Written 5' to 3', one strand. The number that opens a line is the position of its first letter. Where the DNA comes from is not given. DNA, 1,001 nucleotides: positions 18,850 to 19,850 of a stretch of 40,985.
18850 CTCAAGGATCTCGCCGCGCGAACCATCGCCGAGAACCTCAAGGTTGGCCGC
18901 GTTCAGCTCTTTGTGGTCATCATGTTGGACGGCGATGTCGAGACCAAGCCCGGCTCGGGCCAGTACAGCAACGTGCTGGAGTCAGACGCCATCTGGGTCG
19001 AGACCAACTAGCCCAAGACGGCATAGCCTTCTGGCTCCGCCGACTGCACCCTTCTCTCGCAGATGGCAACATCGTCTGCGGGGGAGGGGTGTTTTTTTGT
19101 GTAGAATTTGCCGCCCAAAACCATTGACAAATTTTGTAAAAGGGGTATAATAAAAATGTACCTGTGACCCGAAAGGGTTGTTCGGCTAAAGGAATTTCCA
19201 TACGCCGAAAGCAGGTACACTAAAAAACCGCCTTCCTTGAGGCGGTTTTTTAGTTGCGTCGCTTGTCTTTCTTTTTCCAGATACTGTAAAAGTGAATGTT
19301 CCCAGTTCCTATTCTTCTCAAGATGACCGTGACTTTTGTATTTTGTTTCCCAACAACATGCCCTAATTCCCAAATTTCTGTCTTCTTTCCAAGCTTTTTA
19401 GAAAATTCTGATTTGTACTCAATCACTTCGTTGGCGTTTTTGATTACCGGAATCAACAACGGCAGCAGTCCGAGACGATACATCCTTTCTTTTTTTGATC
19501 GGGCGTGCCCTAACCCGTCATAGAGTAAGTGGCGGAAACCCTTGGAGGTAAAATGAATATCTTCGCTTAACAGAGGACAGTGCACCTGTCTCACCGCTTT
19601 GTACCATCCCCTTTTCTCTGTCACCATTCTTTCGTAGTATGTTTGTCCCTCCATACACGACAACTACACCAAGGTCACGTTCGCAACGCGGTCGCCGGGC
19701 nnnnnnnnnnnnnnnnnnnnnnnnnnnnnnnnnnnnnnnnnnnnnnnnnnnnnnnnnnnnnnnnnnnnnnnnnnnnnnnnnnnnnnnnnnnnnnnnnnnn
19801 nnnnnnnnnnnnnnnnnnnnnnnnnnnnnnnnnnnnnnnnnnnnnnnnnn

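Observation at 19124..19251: Stand-alone structured small RNA framed by a near-consensus promoter and a perfect intrinsic terminator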

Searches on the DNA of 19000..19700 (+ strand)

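Call 11: search_rna_families(source=window, start=19000, end=19700, threshold=evalue, max_evalue=10, show_alignments=4)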
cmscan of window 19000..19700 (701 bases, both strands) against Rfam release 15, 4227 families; matches with E-value up to 10: 21.
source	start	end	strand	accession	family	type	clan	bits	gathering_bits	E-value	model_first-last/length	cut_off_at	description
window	19143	19252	-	RF00238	ctRNA_pND324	Gene; antisense;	-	22.6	45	0.92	1-86/86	no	ctRNA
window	19191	19254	+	RF00106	RNAI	Gene; antisense;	-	20.7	47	0.22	1-102/102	no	RNAI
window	19219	19254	-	RF02351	psRNA14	Gene; sRNA;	-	19.6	60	1.4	5-42/84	no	Proteobacteria sRNA psRNA14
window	19219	19285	-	RF00106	RNAI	Gene; antisense;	-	19.4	47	0.43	1-102/102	no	RNAI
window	19219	19255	-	RF00125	IS128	Gene; sRNA;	-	19.3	80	0.18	163-198/209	no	IS128 RNA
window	19217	19255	+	RF03948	mir-5045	Gene; miRNA;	-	19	80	0.49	1-57/57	no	mir-5045 microRNA precursor family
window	19047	19156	-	RF02822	Srn266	Gene; sRNA;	-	18.8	63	2.1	1-112/112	no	Streptococcus RNA 266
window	19217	19403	-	RF02376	antisense_SR1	Gene; sRNA;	-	18.7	45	0.28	1-210/210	no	SR1 sRNA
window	19215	19303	-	RF01409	STnc250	Gene; sRNA;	-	18.6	42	0.49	1-94/94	no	STnc250 Hfq binding RNA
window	19219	19274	-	RF01859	Phe_leader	Cis-reg; leader;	-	18.2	55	2.6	1-125/125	no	Phenylalanine leader peptide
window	19219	19280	-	RF02891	AgrB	Gene; antisense;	-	17.6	40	3.1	1-84/84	no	ArsR-gov region gene B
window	19117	19178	-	RF02580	tsr31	Gene; sRNA;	-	17.6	50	4.9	1-70/70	no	S. aureus tsr31 small RNA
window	19217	19337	-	RF02053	STnc430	Gene; sRNA;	-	16.9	47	6.5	1-162/162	no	Enterobacterial sRNA STnc430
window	19221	19330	-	RF04180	BTnc231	Gene; sRNA;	-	16.4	80.4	1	1-154/154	no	Bacteroides sRNA BTnc231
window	19217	19254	+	RF00125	IS128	Gene; sRNA;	-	15.8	80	1.2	162-198/209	no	IS128 RNA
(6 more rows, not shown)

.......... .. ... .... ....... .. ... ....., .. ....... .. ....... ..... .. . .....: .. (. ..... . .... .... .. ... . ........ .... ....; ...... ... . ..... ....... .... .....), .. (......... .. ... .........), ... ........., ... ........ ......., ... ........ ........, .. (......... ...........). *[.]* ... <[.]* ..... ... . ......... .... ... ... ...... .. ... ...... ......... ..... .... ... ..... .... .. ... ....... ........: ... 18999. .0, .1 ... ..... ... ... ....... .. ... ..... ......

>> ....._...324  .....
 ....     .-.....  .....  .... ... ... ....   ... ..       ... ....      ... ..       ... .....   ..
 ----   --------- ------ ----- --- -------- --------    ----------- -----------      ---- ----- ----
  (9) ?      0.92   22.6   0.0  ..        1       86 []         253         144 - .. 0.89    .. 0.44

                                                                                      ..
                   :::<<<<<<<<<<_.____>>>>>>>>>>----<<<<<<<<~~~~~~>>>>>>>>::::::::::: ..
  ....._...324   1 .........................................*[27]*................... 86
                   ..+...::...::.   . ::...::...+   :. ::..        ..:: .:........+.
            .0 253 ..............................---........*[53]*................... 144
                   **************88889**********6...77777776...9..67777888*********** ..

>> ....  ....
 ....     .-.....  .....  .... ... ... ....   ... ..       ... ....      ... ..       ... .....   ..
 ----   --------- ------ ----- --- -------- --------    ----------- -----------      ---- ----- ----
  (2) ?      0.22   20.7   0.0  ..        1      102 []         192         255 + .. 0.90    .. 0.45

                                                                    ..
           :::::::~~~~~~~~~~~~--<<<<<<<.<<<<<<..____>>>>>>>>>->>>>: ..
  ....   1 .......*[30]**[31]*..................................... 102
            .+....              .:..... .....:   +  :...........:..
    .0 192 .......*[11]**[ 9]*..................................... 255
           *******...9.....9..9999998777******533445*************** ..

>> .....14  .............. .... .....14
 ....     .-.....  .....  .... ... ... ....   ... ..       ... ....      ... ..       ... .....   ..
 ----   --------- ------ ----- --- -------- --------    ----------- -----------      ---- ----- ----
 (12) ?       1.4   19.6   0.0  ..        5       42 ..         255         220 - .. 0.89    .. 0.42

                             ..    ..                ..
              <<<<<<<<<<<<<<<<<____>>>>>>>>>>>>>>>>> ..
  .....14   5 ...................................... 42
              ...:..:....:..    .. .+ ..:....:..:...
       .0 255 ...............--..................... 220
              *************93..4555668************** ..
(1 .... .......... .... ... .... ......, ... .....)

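Call 51: build_rna_model(alignment_id=A2, structure=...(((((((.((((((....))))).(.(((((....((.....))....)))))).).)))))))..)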
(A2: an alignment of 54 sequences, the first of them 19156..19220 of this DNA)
Model R1 built from alignment A2 (54 sequences, 69 columns); structure: as given.
model positions 63; base pairs 21; branch points 1; effective number of sequences 2.34; information 0.889 bits per position. Calibrated on 0.2 Mb of random sequence (short: E-values are rough).
structure used (alignment columns):
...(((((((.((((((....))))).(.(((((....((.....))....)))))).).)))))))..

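Call 55: search_with_rna_model(model_id=R1, sources=[window, L078, L079, L080, L081, L082, L083, L041, L048, L007, L074, L005], max_evalue=10, show_alignments=6)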
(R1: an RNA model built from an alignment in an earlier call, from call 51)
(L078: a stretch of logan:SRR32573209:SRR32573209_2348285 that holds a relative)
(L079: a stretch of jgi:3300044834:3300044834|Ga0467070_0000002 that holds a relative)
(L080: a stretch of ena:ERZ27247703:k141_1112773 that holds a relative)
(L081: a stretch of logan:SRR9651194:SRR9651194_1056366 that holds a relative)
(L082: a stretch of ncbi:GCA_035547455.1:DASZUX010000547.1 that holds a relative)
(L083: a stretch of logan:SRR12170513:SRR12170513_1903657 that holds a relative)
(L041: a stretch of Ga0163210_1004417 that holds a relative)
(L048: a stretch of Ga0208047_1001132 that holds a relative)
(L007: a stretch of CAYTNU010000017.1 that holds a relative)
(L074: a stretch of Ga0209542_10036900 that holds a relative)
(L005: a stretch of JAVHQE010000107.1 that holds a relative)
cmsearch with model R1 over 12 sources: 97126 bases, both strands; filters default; matches with E-value up to 10: 24.
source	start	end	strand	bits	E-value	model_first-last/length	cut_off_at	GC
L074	450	512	-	89.1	1e-25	1-63/63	no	0.49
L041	3418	3481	+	84.9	2.2e-24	1-63/63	no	0.39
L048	216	279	-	84.9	2.2e-24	1-63/63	no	0.39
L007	3414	3476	-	80.9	4.5e-23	1-63/63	no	0.43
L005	1079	1142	-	80.7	5e-23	1-63/63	no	0.39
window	19156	19220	+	80.3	6.7e-23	1-63/63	no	0.49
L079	4503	4563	-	62.8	2.9e-17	1-63/63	no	0.59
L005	1311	1368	-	59.9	2.5e-16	1-63/63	no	0.5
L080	4498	4558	-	59.1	4.5e-16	1-63/63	no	0.51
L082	3942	4003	-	54.3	1.5e-14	1-63/63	no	0.56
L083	1081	1142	-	54.3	1.5e-14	1-63/63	no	0.56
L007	5036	5099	-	47.6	2.2e-12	1-63/63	no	0.48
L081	2057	2109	-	40.5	4.3e-10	9-63/63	5'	0.53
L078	1163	1222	-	30.4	7.3e-07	1-63/63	no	0.48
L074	461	487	+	18.7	0.0041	26-52/63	no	0.44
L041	3445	3469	-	15.4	0.049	27-51/63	no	0.48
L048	228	252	+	15.4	0.049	27-51/63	no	0.48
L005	1090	1117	+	14.3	0.11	26-52/63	no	0.32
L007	3425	3451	+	12.5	0.43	26-52/63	no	0.37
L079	4514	4539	+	10.8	1.5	26-52/63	no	0.42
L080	4509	4534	+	9.9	2.8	26-52/63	no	0.38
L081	2068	2093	+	9.9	2.8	26-52/63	no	0.38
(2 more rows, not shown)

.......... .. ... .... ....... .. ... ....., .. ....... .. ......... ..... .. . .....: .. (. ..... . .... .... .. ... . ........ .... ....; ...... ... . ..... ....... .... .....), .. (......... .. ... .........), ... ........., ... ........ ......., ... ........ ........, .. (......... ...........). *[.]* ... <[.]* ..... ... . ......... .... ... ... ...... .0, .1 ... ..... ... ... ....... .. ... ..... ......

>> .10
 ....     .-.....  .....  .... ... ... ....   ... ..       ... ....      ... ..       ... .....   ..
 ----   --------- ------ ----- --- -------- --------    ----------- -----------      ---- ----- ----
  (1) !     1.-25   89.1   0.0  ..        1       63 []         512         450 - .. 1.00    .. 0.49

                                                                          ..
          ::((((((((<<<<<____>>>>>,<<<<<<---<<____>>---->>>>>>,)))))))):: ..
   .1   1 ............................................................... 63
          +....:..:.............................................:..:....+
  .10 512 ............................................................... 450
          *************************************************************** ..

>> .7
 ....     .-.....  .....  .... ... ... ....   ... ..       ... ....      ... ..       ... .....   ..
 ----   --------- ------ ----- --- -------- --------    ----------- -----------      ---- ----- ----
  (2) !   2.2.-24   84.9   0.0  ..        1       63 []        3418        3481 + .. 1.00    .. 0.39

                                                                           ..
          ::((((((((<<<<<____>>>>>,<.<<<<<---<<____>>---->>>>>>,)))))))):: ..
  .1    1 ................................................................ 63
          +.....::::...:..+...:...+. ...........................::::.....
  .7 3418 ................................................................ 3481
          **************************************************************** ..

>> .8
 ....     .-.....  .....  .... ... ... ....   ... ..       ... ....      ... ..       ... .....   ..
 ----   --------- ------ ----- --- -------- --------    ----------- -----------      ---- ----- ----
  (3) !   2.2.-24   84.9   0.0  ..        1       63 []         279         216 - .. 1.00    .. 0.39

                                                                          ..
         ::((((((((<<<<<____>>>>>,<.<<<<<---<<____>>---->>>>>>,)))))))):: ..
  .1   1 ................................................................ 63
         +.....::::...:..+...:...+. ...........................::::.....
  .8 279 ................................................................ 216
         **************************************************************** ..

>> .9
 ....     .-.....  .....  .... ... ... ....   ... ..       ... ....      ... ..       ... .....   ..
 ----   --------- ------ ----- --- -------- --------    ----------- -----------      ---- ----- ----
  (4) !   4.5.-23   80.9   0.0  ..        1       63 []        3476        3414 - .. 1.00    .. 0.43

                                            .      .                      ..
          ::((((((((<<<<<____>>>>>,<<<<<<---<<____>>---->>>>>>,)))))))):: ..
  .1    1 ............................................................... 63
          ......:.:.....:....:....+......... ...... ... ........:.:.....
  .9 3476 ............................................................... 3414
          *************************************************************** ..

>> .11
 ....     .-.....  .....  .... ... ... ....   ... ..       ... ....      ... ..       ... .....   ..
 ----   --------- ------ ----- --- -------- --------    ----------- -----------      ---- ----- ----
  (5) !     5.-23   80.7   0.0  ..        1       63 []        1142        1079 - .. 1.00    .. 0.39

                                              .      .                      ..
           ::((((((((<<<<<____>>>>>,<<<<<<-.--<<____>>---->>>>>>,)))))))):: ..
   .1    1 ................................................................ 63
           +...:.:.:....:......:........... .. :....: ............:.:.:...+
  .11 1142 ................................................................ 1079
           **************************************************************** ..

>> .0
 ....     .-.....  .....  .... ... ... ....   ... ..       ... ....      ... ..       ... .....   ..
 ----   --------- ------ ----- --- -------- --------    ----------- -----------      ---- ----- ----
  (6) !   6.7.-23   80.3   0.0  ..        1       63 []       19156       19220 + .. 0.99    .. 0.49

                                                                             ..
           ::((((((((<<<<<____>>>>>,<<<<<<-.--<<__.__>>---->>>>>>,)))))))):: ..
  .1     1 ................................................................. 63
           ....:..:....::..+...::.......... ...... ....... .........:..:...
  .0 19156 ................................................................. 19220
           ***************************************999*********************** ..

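Call 78: search_with_rna_model(model_id=R1, sources=[L084, L085, L086, L087, L088, L089, L090, L091, L092, L093, L094, L095, L096, L097, L098, L099, L011], max_evalue=0.01)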
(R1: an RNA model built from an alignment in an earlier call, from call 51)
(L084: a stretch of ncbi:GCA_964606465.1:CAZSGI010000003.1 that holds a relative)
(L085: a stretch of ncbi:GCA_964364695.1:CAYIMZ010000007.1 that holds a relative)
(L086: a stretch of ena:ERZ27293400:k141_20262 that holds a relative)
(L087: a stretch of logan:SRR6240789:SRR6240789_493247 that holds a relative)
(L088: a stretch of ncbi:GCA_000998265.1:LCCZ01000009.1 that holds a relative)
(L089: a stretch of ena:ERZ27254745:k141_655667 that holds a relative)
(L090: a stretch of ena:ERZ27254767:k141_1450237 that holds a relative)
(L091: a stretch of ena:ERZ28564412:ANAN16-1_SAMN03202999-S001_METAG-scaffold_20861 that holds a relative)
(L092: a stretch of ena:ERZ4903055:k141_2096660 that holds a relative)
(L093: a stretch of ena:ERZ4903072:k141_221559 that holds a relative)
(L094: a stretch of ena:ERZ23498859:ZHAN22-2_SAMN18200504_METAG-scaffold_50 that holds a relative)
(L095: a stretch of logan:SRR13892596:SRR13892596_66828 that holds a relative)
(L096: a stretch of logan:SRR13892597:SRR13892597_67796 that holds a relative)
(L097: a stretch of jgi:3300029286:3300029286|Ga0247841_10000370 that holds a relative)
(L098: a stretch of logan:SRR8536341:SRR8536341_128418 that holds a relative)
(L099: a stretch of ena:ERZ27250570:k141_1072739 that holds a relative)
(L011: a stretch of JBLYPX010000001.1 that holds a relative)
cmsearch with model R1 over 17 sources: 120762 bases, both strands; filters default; matches with E-value up to 0.01: 20.
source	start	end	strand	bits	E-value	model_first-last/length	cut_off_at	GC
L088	5432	5494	-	89.3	1.1e-25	1-63/63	no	0.48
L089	4432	4494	-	89.3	1.1e-25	1-63/63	no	0.48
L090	5432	5494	-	89.3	1.1e-25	1-63/63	no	0.48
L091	5432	5494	-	89.3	1.1e-25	1-63/63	no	0.48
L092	3068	3130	-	89.3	1.1e-25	1-63/63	no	0.48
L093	3182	3244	-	89.3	1.1e-25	1-63/63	no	0.48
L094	5435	5498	-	84.9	2.8e-24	1-63/63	no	0.5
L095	5386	5449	-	84.9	2.8e-24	1-63/63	no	0.5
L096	1534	1597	-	84.9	2.8e-24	1-63/63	no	0.5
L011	3409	3472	-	69.4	2.6e-19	1-63/63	no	0.42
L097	5427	5493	-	63.5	2.1e-17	1-63/63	no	0.43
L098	5427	5493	-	63.5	2.1e-17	1-63/63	no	0.43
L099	519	585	-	63.5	2.1e-17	1-63/63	no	0.43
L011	2895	2950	+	50.8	2.6e-13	1-63/63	no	0.32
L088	5443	5469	+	18.7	0.0051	26-52/63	no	0.44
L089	4443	4469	+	18.7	0.0051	26-52/63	no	0.44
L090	5443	5469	+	18.7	0.0051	26-52/63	no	0.44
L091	5443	5469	+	18.7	0.0051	26-52/63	no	0.44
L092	3079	3105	+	18.7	0.0051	26-52/63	no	0.44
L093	3193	3219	+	18.7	0.0051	26-52/63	no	0.44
